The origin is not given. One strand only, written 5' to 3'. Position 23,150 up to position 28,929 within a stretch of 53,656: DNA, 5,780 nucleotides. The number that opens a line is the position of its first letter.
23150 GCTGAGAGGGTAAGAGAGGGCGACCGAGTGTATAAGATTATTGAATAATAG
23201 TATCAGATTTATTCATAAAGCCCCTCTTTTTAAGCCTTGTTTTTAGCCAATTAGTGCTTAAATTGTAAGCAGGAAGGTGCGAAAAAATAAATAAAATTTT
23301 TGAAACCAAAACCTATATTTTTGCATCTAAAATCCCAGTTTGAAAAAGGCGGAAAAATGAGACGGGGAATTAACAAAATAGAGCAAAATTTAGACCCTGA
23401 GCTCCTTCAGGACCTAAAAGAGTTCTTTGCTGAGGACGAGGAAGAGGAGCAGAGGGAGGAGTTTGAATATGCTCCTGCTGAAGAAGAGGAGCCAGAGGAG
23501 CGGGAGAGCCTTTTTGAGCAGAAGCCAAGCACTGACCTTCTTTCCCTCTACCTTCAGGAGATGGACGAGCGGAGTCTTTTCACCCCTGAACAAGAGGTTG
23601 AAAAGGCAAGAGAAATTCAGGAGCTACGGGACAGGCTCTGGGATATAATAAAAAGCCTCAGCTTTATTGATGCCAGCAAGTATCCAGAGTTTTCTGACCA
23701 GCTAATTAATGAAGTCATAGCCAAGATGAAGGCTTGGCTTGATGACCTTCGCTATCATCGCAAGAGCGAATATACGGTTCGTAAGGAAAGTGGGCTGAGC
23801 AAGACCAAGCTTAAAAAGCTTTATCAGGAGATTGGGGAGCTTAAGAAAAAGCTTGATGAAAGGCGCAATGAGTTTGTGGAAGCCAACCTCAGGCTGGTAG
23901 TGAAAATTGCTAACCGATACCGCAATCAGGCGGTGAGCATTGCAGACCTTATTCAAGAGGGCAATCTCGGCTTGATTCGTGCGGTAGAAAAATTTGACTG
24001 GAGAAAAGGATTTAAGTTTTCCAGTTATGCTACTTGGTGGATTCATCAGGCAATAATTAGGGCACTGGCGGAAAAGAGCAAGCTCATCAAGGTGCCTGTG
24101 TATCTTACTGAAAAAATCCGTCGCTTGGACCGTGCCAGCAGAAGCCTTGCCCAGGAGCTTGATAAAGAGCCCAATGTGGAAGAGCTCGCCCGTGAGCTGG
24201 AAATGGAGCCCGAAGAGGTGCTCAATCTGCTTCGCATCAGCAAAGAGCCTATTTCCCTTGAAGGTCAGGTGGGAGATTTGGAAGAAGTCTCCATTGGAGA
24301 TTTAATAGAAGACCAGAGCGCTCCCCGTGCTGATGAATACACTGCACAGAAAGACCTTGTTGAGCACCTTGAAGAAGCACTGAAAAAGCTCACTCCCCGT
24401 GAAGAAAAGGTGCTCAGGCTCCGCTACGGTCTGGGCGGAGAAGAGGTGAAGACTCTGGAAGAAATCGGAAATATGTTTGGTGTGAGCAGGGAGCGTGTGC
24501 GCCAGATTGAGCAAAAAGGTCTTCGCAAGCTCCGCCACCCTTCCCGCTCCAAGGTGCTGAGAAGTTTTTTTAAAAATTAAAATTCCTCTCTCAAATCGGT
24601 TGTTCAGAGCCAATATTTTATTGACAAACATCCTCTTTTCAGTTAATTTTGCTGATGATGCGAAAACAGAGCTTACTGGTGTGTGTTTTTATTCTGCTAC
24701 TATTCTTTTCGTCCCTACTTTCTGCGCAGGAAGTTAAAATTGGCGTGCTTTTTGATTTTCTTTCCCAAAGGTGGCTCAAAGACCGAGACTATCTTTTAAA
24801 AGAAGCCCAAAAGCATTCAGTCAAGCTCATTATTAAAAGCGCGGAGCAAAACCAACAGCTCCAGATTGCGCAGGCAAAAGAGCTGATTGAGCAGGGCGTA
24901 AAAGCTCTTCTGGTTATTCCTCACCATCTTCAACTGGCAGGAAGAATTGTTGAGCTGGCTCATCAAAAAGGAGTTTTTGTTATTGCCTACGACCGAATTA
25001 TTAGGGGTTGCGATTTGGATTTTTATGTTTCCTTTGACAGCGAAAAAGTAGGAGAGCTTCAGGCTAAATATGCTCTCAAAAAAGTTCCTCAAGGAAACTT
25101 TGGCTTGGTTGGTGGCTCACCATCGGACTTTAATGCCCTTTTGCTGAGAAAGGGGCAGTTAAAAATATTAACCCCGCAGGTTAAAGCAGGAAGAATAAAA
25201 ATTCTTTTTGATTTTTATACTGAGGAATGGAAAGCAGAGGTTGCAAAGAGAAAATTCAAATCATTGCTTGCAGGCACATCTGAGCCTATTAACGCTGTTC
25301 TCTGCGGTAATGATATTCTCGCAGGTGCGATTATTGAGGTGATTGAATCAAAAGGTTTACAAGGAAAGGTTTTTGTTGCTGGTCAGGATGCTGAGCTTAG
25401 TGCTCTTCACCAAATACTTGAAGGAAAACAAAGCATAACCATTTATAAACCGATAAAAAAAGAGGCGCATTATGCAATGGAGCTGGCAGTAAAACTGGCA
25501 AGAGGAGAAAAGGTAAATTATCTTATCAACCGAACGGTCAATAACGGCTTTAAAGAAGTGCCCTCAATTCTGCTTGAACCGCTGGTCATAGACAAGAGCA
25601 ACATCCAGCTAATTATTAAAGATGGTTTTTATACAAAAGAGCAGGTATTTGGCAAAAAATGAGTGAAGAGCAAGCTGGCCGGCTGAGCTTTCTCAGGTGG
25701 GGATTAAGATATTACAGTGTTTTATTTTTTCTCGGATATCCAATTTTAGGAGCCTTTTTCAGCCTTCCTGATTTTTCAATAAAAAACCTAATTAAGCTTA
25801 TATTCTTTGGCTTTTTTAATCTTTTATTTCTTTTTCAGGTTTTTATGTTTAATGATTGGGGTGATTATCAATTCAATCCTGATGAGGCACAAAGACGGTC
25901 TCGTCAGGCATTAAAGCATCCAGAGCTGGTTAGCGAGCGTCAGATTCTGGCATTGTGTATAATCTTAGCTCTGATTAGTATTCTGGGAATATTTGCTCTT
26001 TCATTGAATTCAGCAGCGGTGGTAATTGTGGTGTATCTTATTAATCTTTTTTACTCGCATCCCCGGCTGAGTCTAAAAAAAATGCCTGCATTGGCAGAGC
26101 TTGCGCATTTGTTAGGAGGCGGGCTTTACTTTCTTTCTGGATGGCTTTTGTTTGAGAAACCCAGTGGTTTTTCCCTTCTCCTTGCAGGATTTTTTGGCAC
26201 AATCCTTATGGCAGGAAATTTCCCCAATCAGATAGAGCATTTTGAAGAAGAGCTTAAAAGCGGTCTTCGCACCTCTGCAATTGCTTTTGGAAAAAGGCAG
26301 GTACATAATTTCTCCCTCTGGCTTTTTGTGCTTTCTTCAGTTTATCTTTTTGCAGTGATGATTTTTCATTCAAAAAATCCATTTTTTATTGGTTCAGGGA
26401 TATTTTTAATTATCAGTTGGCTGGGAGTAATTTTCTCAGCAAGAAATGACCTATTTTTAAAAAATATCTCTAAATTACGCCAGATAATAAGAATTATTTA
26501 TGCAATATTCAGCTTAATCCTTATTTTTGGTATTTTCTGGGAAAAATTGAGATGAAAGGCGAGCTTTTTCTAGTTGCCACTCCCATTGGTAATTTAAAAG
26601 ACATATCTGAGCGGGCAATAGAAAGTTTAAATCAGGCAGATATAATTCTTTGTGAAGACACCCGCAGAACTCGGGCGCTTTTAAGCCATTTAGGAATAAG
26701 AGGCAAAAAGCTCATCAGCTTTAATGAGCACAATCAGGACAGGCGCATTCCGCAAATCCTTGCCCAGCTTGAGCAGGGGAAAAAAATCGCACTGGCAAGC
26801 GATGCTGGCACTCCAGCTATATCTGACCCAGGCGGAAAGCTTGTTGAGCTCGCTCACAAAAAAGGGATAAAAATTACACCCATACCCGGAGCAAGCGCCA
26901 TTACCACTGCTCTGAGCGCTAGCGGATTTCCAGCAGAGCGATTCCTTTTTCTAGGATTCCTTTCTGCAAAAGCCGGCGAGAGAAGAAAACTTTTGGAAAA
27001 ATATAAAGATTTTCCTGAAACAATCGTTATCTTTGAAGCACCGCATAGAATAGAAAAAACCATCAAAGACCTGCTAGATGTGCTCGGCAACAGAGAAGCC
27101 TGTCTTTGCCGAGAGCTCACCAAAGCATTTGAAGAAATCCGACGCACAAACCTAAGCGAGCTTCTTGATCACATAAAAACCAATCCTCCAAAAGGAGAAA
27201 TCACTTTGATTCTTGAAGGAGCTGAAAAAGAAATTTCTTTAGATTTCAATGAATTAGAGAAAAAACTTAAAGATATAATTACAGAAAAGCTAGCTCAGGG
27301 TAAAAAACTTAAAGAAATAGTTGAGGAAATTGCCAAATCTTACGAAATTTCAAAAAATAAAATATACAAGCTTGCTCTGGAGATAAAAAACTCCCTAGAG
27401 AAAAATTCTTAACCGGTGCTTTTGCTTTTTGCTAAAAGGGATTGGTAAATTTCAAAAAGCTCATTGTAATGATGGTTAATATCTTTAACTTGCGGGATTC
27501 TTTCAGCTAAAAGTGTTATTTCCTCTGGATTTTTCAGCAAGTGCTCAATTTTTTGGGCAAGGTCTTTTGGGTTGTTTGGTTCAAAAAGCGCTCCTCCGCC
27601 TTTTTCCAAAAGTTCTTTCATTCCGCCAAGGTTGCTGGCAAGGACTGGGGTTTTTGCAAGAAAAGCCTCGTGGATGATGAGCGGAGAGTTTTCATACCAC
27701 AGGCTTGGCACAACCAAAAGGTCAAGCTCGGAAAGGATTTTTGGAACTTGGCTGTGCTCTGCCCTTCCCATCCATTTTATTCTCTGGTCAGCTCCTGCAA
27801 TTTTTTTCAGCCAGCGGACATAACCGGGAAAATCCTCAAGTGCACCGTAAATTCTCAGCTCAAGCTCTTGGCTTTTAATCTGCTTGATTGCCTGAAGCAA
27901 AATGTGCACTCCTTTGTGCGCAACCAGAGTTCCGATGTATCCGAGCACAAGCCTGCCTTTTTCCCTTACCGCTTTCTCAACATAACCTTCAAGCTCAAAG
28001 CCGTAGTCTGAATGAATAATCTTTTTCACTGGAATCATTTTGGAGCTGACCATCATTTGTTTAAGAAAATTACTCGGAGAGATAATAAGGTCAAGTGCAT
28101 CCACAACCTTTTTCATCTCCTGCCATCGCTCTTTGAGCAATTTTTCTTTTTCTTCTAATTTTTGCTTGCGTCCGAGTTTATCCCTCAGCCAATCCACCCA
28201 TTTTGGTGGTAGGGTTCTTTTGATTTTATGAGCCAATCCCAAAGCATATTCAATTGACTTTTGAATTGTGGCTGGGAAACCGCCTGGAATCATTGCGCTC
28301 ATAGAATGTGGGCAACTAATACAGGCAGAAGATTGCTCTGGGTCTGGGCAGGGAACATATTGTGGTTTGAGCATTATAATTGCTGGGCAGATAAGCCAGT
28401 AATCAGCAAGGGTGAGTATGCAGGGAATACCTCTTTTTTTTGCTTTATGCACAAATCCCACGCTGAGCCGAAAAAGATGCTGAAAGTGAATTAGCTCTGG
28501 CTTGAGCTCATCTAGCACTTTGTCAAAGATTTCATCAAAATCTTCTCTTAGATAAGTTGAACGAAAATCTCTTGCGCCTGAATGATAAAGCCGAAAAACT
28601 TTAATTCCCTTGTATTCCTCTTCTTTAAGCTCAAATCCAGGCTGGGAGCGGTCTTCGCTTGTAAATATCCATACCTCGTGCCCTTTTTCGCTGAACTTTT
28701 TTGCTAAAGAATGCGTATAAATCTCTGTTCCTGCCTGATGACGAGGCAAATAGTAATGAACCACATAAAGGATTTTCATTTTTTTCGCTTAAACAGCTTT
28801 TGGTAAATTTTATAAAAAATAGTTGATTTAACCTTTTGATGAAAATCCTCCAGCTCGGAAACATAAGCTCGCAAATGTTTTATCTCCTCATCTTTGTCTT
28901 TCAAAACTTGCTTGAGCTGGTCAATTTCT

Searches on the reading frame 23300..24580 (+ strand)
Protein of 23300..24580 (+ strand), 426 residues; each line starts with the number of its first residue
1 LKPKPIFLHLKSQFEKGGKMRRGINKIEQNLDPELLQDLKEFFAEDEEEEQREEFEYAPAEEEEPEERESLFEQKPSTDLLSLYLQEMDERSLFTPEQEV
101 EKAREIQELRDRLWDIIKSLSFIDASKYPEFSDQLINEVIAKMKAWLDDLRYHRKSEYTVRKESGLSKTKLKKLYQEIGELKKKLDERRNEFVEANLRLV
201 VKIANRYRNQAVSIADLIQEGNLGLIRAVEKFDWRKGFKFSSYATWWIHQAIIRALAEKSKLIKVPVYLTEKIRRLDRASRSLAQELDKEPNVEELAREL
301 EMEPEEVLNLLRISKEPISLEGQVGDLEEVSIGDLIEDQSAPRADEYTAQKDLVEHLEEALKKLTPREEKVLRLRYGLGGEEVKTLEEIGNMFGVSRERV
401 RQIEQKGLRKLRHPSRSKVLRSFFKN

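Call 66: search_protein_families(library=pfam, proteins=[window:23300-24580:+], max_evalue=0.001)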
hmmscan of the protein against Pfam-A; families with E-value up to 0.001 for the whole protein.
window:23300-24580:+ (426 aa): 4 families
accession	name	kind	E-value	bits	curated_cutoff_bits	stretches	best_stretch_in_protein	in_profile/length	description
PF04542.20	Sigma70_r2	-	2.3e-22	79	24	1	192-260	1-69/71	Sigma-70 region 2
PF04539.22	Sigma70_r3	-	1.1e-21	77.2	25.3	1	271-346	1-76/78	Sigma-70 region 3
PF04545.22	Sigma70_r4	-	3.1e-20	71.8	24.1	1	360-413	1-50/50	Sigma-70, region 4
PF00140.25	Sigma70_r1_2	-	1.2e-05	25.6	22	1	79-110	1-32/34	Sigma-70 factor, region 1.2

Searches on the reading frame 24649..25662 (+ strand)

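Call 66: search_protein_families(library=pfam, proteins=[window:24649-25662:+], max_evalue=0.001)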
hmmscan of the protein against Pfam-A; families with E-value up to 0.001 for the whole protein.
window:24649-25662:+ (337 aa): 2 families
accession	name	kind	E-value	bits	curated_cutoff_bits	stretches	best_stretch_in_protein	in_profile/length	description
PF13407.12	Peripla_BP_4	-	1.8e-48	165.8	35.1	1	31-288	1-258/258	Periplasmic binding protein domain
PF00532.27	Peripla_BP_1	-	6.1e-05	23.1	22.2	1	49-241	23-211/281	Periplasmic binding proteins and sugar binding domain of LacI family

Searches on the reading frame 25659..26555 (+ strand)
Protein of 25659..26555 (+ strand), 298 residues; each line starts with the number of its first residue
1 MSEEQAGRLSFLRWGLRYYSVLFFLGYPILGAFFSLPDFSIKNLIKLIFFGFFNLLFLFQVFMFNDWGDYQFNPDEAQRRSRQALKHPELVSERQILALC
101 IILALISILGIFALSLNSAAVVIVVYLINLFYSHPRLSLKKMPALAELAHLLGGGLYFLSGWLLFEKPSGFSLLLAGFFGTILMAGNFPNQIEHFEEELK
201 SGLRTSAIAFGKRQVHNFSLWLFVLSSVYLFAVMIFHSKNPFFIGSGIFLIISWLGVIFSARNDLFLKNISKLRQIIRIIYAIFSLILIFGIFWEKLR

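Call 66: search_protein_families(library=pfam, proteins=[window:25659-26555:+], max_evalue=0.001)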
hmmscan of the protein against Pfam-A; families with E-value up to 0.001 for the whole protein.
window:25659-26555:+ (298 aa): 1 family
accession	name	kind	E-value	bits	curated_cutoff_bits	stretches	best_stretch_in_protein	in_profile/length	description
PF01040.23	UbiA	-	9.3e-21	74.7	34.2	1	39-257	17-229/250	UbiA prenyltransferase family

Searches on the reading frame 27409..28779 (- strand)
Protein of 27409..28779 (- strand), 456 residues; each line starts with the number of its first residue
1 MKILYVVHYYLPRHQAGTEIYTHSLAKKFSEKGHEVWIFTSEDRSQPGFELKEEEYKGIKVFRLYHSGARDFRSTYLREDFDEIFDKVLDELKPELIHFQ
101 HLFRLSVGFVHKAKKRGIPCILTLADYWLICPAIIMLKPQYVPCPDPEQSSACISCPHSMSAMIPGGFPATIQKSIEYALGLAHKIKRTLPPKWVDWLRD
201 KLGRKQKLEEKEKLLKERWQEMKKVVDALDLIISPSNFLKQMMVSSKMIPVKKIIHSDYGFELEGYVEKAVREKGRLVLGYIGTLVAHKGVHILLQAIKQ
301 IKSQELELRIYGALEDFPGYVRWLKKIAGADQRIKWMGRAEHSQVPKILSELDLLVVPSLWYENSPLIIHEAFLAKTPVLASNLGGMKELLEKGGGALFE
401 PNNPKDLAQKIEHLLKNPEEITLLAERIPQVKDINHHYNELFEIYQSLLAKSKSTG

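Call 15: search_protein_families(library=pfam, proteins=[window:27409-28779:-], max_evalue=0.001)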
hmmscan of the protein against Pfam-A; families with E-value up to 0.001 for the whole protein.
window:27409-28779:- (456 aa): 7 families
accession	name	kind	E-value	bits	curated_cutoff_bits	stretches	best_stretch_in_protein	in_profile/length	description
PF13692.12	Glyco_trans_1_4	-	1.7e-28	100.1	27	1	278-417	3-142/142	Glycosyl transferases group 1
PF00534.26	Glycos_transf_1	-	1.2e-27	97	26.4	1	270-420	9-161/172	Glycosyl transferases group 1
PF13439.12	Glyco_transf_4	-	4.5e-13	50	28.5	1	17-124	3-103/170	Glycosyltransferase Family 4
PF13579.12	Glyco_trans_4_4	-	3.8e-08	34.3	29.7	1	17-129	2-106/158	Glycosyl transferase 4-like domain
PF13524.12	Glyco_trans_1_2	-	7.1e-08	33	25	1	295-431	6-128/144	Glycosyl transferase-like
PF20706.3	GT4-conflict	-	0.00034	20.1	26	1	249-394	169-323/385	Family 4 Glycosyltransferase in conflict systems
PF13477.12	Glyco_trans_4_2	-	0.0004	21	23.4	1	17-124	8-106/139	Glycosyl transferase 4-like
